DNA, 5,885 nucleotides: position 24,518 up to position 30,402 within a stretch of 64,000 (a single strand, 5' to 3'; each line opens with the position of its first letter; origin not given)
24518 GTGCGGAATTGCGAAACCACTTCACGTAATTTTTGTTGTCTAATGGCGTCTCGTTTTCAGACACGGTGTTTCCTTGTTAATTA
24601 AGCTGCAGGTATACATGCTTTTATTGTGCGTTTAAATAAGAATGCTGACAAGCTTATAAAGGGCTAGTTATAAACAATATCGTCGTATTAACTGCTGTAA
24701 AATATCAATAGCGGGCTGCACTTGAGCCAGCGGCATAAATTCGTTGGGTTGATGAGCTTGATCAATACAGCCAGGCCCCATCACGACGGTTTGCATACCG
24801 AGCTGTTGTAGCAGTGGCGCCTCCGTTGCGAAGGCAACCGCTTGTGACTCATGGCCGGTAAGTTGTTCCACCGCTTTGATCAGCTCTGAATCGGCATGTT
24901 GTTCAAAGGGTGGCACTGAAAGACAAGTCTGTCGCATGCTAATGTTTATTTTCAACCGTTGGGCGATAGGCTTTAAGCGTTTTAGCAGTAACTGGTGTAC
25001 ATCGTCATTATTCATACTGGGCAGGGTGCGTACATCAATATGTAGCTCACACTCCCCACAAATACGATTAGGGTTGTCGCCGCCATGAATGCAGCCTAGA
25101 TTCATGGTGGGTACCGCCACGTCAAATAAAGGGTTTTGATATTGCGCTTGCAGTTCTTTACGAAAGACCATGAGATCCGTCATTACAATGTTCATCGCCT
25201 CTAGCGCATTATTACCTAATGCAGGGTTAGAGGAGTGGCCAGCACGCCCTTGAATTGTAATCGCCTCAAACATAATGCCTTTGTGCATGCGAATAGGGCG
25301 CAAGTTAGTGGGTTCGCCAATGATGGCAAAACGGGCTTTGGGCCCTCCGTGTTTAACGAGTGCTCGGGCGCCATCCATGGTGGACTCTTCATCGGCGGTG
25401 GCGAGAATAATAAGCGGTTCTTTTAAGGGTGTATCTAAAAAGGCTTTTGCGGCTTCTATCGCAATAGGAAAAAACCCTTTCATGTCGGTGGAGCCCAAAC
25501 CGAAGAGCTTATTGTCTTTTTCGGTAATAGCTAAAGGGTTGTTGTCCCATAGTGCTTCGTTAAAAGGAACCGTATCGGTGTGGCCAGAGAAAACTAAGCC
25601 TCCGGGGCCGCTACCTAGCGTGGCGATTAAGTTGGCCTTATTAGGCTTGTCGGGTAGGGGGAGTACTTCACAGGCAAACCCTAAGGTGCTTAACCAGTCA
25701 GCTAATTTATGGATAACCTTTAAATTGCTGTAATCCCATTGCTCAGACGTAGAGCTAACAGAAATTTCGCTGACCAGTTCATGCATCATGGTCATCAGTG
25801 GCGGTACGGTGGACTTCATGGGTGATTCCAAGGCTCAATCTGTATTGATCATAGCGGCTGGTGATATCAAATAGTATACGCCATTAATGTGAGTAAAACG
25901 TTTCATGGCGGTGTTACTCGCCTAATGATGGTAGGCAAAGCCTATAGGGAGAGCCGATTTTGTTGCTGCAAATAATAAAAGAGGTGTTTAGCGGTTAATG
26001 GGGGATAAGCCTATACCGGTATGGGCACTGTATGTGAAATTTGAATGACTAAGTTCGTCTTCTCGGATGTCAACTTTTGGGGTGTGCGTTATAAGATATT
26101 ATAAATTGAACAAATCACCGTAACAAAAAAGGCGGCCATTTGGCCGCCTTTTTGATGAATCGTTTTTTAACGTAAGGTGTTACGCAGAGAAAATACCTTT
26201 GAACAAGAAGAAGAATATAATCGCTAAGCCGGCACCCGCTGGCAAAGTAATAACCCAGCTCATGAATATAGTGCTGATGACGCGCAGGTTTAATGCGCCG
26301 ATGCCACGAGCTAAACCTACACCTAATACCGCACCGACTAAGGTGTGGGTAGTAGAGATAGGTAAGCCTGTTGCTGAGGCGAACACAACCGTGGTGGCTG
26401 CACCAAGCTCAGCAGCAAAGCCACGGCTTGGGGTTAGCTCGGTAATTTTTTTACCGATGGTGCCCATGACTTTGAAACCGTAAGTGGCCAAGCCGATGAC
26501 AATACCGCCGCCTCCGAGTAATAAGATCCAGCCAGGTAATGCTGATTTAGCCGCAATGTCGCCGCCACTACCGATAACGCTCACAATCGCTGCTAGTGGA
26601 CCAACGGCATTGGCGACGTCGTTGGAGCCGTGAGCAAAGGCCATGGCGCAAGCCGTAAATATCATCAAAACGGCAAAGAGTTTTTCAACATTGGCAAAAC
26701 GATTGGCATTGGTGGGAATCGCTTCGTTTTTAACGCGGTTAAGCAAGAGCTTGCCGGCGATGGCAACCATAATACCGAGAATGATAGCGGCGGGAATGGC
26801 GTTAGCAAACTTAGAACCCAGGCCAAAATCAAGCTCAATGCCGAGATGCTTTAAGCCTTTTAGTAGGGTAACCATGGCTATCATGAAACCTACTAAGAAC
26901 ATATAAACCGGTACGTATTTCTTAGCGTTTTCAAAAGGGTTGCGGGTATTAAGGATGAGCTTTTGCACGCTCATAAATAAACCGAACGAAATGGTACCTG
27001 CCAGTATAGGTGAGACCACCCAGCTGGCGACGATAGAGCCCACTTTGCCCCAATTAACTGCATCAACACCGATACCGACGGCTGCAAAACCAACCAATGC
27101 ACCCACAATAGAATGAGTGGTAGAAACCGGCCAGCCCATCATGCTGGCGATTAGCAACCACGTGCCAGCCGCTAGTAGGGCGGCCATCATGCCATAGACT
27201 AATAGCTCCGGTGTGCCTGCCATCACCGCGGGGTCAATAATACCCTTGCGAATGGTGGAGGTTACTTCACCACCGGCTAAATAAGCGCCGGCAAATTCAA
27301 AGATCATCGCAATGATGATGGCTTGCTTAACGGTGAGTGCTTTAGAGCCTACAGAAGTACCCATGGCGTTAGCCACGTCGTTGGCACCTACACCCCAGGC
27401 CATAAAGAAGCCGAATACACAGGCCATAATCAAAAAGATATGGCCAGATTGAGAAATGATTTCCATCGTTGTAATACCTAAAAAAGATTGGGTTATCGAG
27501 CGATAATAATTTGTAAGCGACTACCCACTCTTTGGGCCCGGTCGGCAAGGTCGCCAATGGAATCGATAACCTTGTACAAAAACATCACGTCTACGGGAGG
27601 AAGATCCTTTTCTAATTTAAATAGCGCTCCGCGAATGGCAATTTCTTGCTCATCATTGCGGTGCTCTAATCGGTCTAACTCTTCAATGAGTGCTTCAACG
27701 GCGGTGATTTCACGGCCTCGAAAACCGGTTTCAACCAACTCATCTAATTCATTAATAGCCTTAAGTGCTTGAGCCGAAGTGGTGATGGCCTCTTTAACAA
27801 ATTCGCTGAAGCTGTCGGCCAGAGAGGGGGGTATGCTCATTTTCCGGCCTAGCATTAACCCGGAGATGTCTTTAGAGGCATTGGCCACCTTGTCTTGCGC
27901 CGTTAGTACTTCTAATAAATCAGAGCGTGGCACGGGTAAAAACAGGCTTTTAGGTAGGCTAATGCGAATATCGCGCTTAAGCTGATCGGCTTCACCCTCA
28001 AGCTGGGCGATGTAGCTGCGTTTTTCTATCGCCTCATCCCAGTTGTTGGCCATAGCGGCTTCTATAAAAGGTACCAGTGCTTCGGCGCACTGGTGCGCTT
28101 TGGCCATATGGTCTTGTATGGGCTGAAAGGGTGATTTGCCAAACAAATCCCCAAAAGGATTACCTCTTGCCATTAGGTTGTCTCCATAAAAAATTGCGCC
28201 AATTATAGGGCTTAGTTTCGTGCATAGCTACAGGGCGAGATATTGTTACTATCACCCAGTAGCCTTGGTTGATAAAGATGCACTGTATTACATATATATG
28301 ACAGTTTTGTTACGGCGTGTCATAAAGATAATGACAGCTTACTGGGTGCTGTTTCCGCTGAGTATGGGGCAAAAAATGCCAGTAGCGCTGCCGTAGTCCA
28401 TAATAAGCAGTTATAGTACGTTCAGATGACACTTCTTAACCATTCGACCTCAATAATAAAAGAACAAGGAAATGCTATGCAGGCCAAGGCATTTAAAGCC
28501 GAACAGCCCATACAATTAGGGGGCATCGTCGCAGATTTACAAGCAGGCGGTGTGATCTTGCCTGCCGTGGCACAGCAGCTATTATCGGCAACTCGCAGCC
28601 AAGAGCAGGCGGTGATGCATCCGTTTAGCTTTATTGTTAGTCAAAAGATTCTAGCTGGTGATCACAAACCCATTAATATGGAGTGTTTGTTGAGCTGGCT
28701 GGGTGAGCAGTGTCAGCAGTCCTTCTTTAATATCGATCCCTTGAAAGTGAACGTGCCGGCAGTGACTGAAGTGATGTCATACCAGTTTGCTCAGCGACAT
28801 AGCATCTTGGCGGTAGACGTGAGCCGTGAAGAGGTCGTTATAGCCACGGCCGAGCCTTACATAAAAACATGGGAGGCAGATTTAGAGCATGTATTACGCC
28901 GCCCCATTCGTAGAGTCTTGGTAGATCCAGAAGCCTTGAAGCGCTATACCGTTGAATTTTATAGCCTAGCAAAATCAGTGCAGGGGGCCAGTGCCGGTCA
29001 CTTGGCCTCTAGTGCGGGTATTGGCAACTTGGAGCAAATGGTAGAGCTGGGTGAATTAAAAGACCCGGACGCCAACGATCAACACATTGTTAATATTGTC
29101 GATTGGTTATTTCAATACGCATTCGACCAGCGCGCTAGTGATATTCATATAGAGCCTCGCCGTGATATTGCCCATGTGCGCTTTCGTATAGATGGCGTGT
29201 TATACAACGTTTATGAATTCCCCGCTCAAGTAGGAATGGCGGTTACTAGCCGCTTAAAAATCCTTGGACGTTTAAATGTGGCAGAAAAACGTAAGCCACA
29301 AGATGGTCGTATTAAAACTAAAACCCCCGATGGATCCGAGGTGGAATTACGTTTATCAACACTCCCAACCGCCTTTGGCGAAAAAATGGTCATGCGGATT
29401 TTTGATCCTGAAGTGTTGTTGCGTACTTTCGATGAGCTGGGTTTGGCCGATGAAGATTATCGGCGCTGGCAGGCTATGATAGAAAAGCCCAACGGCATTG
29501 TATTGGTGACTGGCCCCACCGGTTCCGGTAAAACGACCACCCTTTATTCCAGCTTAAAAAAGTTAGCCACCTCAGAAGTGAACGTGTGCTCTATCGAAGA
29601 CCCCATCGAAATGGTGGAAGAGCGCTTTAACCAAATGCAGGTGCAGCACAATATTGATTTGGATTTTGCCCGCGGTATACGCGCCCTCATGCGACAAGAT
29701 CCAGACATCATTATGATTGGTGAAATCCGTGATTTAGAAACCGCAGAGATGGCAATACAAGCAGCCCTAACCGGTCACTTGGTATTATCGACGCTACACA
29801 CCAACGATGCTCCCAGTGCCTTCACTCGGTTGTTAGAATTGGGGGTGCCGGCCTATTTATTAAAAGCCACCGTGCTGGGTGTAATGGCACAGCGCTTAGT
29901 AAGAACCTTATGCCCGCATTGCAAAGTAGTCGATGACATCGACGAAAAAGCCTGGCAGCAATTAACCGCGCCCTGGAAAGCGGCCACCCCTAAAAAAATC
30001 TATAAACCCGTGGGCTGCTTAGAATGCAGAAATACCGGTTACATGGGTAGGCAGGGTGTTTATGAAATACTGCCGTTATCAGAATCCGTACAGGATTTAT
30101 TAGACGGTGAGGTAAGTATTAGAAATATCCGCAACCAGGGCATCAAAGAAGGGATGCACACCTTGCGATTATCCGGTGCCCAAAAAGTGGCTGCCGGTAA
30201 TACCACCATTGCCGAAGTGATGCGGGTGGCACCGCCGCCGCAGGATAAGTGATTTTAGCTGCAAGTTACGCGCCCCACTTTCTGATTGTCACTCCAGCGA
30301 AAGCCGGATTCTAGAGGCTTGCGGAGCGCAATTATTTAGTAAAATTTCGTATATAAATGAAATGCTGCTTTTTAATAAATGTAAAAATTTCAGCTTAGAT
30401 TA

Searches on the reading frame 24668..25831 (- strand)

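Call 59: search_protein_families(library=pfam, proteins=[window:24668-25831:-], max_evalue=0.00001)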
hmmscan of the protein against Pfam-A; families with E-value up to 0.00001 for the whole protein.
window:24668-25831:- (387 aa): 2 families
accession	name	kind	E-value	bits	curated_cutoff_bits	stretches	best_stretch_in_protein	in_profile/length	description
PF01546.33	Peptidase_M20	-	2.1e-32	113.2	24.6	1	81-383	2-205/206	Peptidase family M20/M25/M40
PF07687.19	M20_dimer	-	1e-21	77.3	21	1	182-290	2-103/107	Peptidase dimerisation domain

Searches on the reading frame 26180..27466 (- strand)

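Call 59: search_protein_families(library=pfam, proteins=[window:26180-27466:-], max_evalue=0.00001)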
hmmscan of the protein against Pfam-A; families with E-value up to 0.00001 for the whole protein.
window:26180-27466:- (428 aa): 1 family
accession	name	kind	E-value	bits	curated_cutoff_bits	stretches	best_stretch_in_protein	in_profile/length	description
PF01384.25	PHO4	-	1e-120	403.4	33.7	1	26-415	1-350/350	Phosphate transporter family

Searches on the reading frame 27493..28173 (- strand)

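Call 59: search_protein_families(library=pfam, proteins=[window:27493-28173:-], max_evalue=0.00001)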
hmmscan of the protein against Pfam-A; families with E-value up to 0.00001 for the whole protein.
window:27493-28173:- (226 aa): 1 family
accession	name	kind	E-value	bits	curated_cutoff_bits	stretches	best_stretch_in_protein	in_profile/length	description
PF01865.21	PhoU_div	-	1.8e-56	191.4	24.4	1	10-225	4-213/214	Protein of unknown function DUF47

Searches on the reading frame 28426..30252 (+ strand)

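Call 26: search_protein_families(library=ncbifam, proteins=[window:28426-30252:+], max_evalue=0.00001)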
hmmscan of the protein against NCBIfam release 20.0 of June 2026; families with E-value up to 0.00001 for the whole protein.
window:28426-30252:+ (608 aa): 17 families
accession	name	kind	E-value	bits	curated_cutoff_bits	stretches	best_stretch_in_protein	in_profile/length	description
NF053534.1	T4PilAsmATPsTfpB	equivalog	2.8e-283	940.6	850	1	28-603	6-583/584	type IV pilus assembly ATPase TfpB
TIGR02533.1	type_II_gspE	equivalog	6.9e-156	519.7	630.25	1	116-601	3-485/486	type II secretion system ATPase GspE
TIGR02538.1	type_IV_pilB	equivalog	1.8e-150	502.2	675.65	1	82-601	40-561/564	type IV-A pilus assembly ATPase PilB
NF007755.0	PRK10436.1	equivalog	6.1e-131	437.3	617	1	121-602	13-459/465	type II secretion system protein GspE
NF041000.1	ATPase_ComGA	equivalog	8.2e-78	261.1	300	1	228-493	3-266/267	competence type IV pilus ATPase ComGA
TIGR01420.1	pilT_fam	subfamily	6.9e-51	173.5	319.1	1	228-493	5-269/343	PilT/PilU family type 4a pilus ATPase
TIGR02525.1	plasmid_TraJ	equivalog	8.2e-25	87.5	368.3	1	335-475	132-274/372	plasmid transfer ATPase TraJ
TIGR02524.1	dot_icm_DotB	equivalog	1.2e-19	70.7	463.3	1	354-470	132-257/358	Dot/Icm type IV secretion system ATPase DotB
NF058587.1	archaellum_moto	equivalog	5.8e-16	58.3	550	1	356-470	275-394/527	archaellum flagellar ATPase motor FlaI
TIGR02782.1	TrbB_P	equivalog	2.1e-14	53.5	304.55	1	359-471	139-254/303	P-type conjugative transfer ATPase TrbB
TIGR02788.1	VirB11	equivalog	2.3e-13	49.8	249.95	1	350-472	140-265/308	P-type DNA transfer ATPase VirB11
TIGR03819.1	heli_sec_ATPase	hypoth_equivalog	2.8e-12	46.5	373.15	1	289-484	115-312/340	TadA family conjugal transfer-associated ATPase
NF010469.0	PRK13894.1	subfamily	8.6e-12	45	508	1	358-471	151-266/320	conjugal transfer ATPase TrbB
NF010407.0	PRK13833.1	subfamily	1.7e-11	44.1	499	1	359-473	147-263/323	conjugal transfer protein TrbB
NF053672.1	bindosome_BasE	exception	9.4e-08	31.2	1000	1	358-478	272-397/512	bindosome assembly system ATPase subunit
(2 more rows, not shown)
